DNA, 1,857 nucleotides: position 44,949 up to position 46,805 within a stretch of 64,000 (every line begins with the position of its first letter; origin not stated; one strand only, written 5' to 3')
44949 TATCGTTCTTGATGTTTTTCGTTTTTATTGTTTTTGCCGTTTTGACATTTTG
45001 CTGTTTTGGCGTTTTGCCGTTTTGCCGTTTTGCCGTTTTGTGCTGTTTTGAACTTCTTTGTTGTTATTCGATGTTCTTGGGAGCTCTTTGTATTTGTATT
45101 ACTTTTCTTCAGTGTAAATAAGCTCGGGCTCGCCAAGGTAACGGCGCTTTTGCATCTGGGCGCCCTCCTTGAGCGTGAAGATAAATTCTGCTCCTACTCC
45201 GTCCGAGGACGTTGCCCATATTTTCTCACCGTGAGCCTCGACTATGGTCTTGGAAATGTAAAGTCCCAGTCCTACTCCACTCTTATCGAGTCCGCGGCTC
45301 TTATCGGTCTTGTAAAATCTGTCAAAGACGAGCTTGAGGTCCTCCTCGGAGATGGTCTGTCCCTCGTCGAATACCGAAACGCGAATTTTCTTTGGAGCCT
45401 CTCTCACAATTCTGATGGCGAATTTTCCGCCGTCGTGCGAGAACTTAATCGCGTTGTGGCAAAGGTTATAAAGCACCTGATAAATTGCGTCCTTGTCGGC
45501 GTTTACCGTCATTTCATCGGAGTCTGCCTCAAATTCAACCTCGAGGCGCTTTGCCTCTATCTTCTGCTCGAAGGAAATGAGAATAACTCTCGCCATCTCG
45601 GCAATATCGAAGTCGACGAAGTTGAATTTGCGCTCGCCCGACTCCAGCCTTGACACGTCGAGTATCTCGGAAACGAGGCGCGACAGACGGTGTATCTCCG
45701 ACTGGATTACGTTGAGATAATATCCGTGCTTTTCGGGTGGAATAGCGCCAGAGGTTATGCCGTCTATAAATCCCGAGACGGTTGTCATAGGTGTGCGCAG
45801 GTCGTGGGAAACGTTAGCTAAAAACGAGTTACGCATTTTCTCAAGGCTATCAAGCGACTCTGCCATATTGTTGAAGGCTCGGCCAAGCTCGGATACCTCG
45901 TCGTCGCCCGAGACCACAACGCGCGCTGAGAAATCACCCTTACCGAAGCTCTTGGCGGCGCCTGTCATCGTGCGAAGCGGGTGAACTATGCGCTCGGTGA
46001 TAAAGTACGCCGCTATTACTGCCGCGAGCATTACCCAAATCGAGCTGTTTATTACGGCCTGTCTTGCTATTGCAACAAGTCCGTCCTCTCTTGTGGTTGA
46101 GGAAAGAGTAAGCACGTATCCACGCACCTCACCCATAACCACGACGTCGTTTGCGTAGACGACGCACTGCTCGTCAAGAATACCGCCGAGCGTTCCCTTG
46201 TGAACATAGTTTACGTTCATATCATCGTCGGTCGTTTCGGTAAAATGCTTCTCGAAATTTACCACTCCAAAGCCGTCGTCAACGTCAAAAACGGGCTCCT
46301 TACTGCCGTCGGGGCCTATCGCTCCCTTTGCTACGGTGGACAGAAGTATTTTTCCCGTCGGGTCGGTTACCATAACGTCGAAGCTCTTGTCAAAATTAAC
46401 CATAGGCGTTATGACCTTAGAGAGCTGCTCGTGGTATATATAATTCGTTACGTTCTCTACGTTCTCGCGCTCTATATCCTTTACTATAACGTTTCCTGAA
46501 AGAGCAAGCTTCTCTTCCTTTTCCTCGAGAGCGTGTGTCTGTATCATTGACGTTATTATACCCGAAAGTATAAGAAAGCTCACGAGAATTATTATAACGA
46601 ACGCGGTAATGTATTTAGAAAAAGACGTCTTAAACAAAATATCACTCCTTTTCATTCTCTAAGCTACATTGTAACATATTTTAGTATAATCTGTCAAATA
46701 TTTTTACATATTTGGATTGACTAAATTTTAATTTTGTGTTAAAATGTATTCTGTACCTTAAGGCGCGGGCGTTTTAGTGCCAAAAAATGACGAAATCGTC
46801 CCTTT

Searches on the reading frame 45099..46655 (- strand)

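Call 86: search_protein_families(library=pfam, proteins=[window:45099-46655:-], max_evalue=0.00001)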
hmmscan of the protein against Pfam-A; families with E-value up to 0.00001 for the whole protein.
window:45099-46655:- (518 aa): 3 families
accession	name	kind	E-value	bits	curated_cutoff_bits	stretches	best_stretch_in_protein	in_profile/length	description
PF02518.31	HATPase_c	-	2e-25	89.8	26.4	1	387-497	2-109/111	Histidine kinase-, DNA gyrase B-, and HSP90-like ATPase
PF00512.31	HisKA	-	1.5e-18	67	26.9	1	275-340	2-66/66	His Kinase A (phospho-acceptor) domain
PF00672.30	HAMP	-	4.7e-15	56.1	25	1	219-268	2-51/53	HAMP domain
